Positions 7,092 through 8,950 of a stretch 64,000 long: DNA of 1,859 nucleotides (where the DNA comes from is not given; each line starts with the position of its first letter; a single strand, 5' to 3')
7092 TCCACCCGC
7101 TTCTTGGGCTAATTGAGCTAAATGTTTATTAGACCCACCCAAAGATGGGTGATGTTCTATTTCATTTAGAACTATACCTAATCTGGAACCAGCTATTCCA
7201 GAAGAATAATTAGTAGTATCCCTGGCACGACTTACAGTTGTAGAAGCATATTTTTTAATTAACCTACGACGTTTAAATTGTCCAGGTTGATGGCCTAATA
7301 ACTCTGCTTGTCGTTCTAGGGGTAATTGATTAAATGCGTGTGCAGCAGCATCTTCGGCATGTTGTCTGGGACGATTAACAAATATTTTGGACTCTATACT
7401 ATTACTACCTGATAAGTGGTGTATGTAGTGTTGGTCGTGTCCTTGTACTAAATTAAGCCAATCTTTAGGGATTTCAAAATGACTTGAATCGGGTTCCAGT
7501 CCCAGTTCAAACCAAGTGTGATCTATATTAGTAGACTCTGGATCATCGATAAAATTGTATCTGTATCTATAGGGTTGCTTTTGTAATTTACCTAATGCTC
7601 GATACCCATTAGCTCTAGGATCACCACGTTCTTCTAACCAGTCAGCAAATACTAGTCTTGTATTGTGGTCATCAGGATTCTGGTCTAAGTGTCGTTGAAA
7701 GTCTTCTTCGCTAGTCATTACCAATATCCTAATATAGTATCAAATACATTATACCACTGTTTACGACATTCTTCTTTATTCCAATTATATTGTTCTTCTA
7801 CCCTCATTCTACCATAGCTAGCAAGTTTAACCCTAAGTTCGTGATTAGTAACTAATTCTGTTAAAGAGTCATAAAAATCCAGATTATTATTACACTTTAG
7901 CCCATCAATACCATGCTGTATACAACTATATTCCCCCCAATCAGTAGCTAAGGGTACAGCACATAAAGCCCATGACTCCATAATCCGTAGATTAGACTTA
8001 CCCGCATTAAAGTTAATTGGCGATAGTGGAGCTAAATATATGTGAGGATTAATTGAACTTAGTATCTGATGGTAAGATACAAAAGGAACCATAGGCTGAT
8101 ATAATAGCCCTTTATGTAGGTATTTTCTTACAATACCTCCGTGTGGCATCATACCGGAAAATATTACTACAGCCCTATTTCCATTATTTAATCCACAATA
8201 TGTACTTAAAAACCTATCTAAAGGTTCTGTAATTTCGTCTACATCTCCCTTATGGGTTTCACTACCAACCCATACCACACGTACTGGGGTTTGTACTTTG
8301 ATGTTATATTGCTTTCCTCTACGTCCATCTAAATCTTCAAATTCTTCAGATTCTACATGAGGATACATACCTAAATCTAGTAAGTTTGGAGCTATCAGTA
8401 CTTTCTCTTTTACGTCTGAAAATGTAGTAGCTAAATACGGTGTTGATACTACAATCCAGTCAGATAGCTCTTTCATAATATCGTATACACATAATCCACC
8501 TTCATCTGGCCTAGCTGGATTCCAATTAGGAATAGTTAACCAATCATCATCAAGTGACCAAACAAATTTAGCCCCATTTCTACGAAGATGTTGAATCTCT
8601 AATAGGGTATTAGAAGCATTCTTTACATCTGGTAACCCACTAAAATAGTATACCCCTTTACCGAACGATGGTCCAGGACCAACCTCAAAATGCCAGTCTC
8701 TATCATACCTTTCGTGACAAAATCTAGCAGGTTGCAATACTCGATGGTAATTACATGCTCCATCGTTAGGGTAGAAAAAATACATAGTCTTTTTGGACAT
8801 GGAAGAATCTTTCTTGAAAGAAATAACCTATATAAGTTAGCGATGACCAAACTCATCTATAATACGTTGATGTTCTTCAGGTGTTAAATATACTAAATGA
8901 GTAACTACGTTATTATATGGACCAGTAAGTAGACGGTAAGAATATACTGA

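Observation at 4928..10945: Expansion of planctomycete-type TIGR02996 'repeat-companion' domains in at least six phage proteins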

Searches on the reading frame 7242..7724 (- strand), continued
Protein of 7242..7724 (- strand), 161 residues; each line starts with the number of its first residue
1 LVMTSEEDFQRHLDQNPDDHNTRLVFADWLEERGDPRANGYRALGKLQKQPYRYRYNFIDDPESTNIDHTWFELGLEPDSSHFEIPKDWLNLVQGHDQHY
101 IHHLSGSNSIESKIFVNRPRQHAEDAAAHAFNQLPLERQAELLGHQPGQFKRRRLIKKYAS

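Call 36: find_encoding_contigs(protein=P0009, flank=10000, max_places=2)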
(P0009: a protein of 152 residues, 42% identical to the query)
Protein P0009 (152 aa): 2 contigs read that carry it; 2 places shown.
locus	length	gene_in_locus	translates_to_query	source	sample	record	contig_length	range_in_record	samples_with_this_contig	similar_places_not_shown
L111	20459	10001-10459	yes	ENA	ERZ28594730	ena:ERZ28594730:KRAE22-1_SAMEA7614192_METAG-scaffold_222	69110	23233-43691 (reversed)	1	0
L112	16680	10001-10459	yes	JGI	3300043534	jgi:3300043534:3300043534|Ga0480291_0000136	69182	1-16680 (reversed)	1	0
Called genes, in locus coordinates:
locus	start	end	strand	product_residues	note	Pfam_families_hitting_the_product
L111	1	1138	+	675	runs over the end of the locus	PF01612:DNA_pol_A_exo1 (weak), PF00476:DNA_pol_A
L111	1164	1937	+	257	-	PF12802:MarR_2 (weak)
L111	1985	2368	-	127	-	-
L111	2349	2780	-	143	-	-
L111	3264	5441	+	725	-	-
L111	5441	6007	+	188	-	-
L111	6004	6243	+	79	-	-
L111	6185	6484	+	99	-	-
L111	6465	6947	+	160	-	PF03592:Terminase_2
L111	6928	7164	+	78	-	PF09926:DUF2158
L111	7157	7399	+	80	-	-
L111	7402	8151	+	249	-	-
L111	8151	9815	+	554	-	-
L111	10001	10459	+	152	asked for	-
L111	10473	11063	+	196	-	-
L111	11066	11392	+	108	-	-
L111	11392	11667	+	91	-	-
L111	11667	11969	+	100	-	-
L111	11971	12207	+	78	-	-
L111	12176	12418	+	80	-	-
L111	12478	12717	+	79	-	-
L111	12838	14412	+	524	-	PF06074:Portal_Mu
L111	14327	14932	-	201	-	PF13392:HNH_3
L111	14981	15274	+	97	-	-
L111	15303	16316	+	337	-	PF03214:RGP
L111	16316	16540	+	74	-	-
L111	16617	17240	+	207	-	-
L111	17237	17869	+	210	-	PF04989:RMNT_CmcI (faint), PF13578:Methyltransf_24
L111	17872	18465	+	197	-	PF13578:Methyltransf_24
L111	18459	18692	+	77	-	-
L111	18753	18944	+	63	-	-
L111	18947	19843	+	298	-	PF00535:Glycos_transf_2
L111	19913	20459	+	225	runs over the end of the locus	-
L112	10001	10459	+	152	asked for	-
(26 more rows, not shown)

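Call 37: find_encoding_contigs(protein=P0097, flank=10000, max_places=2)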
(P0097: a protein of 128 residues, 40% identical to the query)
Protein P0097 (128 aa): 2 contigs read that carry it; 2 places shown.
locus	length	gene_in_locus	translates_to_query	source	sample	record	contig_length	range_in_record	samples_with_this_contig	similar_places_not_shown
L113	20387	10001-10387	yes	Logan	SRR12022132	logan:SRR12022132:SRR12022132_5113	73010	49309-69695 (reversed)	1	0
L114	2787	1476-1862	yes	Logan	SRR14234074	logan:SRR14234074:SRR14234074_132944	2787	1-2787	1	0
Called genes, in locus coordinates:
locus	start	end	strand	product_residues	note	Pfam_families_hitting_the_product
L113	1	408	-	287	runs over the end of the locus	-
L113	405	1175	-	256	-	-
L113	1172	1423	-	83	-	-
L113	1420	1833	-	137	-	-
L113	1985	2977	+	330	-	-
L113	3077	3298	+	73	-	-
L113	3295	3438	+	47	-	-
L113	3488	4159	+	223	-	-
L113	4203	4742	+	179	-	-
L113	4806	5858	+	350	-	PF26125:AcrVA2-like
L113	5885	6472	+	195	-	PF22769:DCD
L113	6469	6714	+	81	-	-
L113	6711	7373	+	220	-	PF00226:DnaJ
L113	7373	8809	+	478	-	PF00176:SNF2-rel_dom, PF00271:Helicase_C (weak)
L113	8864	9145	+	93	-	-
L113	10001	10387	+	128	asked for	-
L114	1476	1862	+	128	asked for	-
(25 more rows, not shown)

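Call 48: search_protein_families(library=phrogs, proteins=[L020:601-1452:-, L020:1461-2447:-, L020:2626-2991:-, L020:3792-5396:+, L020:5512-6423:+, L020:7385-8857:-, L020:8832-9674:+, L020:10074-10886:+, L020:11346-11990:-], max_evalue=0.001)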
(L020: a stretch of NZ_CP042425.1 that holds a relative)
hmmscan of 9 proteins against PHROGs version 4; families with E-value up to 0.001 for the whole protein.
L020:601-1452:- (283 aa): 0 families

L020:1461-2447:- (328 aa): 0 families

L020:2626-2991:- (121 aa): 0 families

L020:3792-5396:+ (534 aa): 0 families

L020:5512-6423:+ (303 aa): 0 families

L020:7385-8857:- (490 aa): 0 families

L020:8832-9674:+ (280 aa): 1 family
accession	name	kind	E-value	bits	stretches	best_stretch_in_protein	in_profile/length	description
phrog_3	-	transcription regulation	6.3e-05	23.9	1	178-261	74-151/430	transcriptional repressor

L020:10074-10886:+ (270 aa): 1 family
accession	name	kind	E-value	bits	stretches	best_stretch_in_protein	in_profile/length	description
phrog_531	-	DNA, RNA and nucleotide metabolism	0.00012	22.5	1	40-124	81-161/285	Rnase H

L020:11346-11990:- (214 aa): 0 families

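Call 53: find_encoding_contigs(protein=P0083, flank=10000, max_places=1)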
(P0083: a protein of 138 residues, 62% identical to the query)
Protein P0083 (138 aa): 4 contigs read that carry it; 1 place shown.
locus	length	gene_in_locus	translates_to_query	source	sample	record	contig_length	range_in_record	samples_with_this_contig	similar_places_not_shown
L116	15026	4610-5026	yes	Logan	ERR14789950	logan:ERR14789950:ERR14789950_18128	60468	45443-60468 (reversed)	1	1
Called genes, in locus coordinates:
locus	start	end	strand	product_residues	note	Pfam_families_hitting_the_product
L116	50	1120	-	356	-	PF12705:PDDEXK_1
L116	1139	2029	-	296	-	-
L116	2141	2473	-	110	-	PF08774:VRR_NUC (weak)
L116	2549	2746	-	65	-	-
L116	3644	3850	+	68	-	-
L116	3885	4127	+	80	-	-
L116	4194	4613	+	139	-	-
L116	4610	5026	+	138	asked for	-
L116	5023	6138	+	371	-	PF13384:HTH_23 (faint), PF13936:HTH_38 (faint), PF04542:Sigma70_r2 (faint), PF04545:Sigma70_r4, PF08281:Sigma70_r4_2 (weak)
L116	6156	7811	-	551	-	-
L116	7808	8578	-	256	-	PF04230:PS_pyruv_trans (faint)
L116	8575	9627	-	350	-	PF13692:Glyco_trans_1_4, PF00534:Glycos_transf_1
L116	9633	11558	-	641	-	-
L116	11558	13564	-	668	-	-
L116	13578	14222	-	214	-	-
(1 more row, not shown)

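Call 54: find_encoding_contigs(protein=P0098, flank=10000, max_places=1)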
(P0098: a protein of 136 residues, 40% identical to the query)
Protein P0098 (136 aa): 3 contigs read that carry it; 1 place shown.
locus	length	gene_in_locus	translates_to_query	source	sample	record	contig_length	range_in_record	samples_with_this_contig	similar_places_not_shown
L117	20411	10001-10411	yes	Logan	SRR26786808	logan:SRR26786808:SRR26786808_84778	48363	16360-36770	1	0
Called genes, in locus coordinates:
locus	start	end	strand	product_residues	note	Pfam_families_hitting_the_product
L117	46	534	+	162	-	-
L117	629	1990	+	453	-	-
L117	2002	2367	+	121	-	-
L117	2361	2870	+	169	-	-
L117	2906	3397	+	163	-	-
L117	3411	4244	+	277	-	-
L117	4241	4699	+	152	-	-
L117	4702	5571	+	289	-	-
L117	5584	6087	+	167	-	-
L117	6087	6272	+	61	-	-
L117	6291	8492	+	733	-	-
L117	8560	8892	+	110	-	-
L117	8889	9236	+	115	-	-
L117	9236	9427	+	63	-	-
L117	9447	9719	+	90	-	-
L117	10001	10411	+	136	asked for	-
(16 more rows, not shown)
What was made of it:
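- Standalone copies sit near AcrVA2-like, Acb2/Tad1-like and sigma-factor genes in other phage contigs (calls 37, 53, 54).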

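Call 59: search_solved_structures(query=A1, max_evalue=10, show_alignments=2)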
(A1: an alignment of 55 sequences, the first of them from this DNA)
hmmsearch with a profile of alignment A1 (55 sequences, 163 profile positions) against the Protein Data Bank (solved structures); distinct sequences matched with E-value up to 10: 1.
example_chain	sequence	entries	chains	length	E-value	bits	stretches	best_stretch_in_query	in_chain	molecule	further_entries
6uus_E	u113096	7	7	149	1.4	12.4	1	27-69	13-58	Receptor activity-modifying protein 3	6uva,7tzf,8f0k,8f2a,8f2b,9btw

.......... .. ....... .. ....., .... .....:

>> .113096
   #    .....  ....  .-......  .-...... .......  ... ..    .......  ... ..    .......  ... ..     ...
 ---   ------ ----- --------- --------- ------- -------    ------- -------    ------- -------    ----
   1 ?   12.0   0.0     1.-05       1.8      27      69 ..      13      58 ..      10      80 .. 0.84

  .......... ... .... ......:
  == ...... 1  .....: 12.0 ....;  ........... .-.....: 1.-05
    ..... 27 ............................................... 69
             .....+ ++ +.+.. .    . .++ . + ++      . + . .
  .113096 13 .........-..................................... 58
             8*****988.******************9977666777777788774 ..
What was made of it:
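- Tried and rejected: A profile search of PDB sequences found only a FLAG-tag artefact (call 59).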

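Call 65: search_protein_representatives(alignment_id=A1)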
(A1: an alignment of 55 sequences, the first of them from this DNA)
Query: 55 sequences, 163 profile positions. Proteins with E-value up to 0.001 (for the whole library): 5323; up to 1e-10: 1176; up to 1e-30: 444. The best 150 are listed.
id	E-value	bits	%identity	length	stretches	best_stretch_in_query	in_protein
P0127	4.1e-215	723.0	-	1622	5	4-144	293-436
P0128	1.0e-125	432.3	-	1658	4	5-148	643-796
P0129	1.5e-95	334.2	-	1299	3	4-146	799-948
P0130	2.4e-95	333.6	-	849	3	5-145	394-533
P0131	1.2e-93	328.0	-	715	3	4-144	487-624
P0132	2.3e-70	252.4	-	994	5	10-138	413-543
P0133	3.0e-66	239.0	-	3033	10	7-135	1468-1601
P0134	1.2e-57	211.0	-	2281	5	7-146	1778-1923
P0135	6.9e-56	205.3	-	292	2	6-138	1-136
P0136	9.7e-55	201.5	-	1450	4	6-140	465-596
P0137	1.4e-53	197.8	-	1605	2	4-141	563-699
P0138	4.2e-51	189.7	-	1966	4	4-144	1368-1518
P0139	3.2e-50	186.9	-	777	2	6-147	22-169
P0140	5.7e-50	186.0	-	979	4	8-154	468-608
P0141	2.3e-49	184.1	-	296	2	7-135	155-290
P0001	2.8e-49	183.8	-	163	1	6-149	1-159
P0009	3.0e-48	180.5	-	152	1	6-154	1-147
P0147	3.8e-44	167.1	-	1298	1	5-142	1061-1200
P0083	3.3e-39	151.1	-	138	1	6-136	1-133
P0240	3.9e-39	150.8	-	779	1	5-146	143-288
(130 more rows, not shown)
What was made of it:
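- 444 cluster representatives at E<=1e-30 among 1.84 billion (call 65). The domains are repeated many times per polypeptide, up to 10 (call 65).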

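Call 68: search_protein_families(library=pfam, proteins=[P0127, P0128, P0133, P0240, P0139, P0130, P0131], max_evalue=0.001)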
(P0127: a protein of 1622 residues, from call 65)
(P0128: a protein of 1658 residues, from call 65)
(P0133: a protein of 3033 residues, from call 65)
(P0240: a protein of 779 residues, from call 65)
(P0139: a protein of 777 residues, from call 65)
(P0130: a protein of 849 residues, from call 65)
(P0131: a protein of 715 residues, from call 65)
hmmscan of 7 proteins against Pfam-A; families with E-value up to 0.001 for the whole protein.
P0127 (1622 aa): 1 family
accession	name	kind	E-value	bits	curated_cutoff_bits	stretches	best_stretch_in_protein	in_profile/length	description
PF06414.18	Zeta_toxin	-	3.5e-06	27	22.3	0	1406-1506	92-189/199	Zeta toxin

P0128 (1658 aa): 1 family
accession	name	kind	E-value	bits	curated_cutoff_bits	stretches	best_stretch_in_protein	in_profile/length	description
PF06074.18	Portal_Mu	-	2.6e-30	106.3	23.9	1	75-455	4-332/336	Portal protein of Mu bacteriophage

P0133 (3033 aa): 0 families

P0240 (779 aa): 1 family
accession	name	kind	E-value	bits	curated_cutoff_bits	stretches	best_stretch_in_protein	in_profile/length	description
PF00454.33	PI3_PI4_kinase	-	8.9e-11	42.6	27.1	1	655-696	135-177/241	Phosphatidylinositol 3- and 4-kinase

P0139 (777 aa): 0 families

P0130 (849 aa): 0 families

P0131 (715 aa): 0 families
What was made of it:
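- Tried and rejected: I suspected one by eye, but Pfam does not support it (call 68), so it is not claimed.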

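Call 70: find_encoding_contigs(protein=P0128, flank=10000, max_places=2)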
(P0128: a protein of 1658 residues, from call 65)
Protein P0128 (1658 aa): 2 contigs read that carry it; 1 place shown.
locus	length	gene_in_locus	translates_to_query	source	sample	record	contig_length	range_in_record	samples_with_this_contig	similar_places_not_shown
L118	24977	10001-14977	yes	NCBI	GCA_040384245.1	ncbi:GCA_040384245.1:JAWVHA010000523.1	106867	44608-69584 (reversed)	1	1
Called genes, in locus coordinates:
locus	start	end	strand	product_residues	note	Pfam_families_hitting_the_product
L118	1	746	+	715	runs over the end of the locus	-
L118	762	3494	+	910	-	PF14528:LAGLIDADG_3 (weak)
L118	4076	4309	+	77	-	-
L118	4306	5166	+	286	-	-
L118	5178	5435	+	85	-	-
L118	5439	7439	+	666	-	-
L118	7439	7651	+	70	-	-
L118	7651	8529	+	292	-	-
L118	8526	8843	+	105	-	-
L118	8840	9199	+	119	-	-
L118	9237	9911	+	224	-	-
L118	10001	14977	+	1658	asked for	PF06074:Portal_Mu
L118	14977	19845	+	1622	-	PF06414:Zeta_toxin (faint)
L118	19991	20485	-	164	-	-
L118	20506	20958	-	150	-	-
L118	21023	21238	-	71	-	-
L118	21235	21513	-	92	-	-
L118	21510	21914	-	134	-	-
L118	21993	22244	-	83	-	-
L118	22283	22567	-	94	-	-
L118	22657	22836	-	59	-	-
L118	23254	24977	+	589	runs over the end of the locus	-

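Call 92: search_protein_families(library=pfam, proteins=[P0134, P0136, P0137, P0138, P0147, P0140], max_evalue=0.001)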
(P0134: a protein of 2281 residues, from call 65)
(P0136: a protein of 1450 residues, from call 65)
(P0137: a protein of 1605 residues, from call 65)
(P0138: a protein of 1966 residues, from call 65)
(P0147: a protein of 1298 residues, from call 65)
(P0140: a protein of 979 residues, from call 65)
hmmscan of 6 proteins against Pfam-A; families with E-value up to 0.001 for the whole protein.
P0134 (2281 aa): 0 families

P0136 (1450 aa): 0 families

P0137 (1605 aa): 2 families
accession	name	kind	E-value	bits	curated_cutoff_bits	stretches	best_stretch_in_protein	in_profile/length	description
PF06074.18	Portal_Mu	-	3.3e-33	115.9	23.9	1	76-454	4-332/336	Portal protein of Mu bacteriophage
PF03496.20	ADPrib_exo_Tox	-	5.1e-07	29.6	23.4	1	1028-1199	2-178/196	ADP-ribosyltransferase exoenzyme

P0138 (1966 aa): 0 families

P0147 (1298 aa): 0 families

P0140 (979 aa): 0 families
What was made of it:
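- P0240 = type-1 domain + PI3_PI4_kinase (calls 68, 92). In-frame fusions to portal proteins occur in two independent cluster representatives (calls 68, 92). Fusion partners in relatives are toxins and kinases, which are typical effectors (calls 68, 92).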

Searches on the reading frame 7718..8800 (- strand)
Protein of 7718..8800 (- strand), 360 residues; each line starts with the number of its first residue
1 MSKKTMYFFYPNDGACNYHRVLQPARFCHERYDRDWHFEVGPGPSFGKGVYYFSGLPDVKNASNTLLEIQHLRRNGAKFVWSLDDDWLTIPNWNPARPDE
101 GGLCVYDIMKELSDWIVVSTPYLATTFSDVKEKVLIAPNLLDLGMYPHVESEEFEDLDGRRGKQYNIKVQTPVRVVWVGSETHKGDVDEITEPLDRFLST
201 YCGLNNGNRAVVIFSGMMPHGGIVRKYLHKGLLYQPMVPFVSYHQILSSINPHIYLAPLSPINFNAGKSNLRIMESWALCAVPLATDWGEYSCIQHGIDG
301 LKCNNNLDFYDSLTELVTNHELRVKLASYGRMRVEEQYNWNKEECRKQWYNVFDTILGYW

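Call 4: search_protein_families(library=ncbifam, proteins=[window:7718-8800:-], max_evalue=1)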
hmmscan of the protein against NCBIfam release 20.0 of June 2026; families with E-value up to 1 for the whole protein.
window:7718-8800:- (360 aa): 3 families
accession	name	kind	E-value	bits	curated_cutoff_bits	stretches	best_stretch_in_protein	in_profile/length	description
NF038229.1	Glyco4_Geo_Pelo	equivalog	3e-05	23.2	400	1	273-344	254-326/338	GPMC system family 4 glycosyltransferase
TIGR03087.1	stp1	hypoth_equivalog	0.041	13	316.65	1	296-342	339-385/397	TIGR03087 family PEP-CTERM/XrtA system glycosyltransferase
NF041876.1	EPS_EpsE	equivalog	0.29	10.3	400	1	273-341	312-383/389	exopolysaccharide biosynthesis GT4 family glycosyltransferase EpsE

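Call 5: search_protein_families(library=pfam, proteins=[window:7718-8800:-], max_evalue=1)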
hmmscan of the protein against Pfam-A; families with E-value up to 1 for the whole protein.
window:7718-8800:- (360 aa): 1 family
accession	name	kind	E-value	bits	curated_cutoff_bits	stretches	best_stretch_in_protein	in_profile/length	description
PF13524.12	Glyco_trans_1_2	-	0.0091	16.4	25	1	255-341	50-136/144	Glycosyl transferase-like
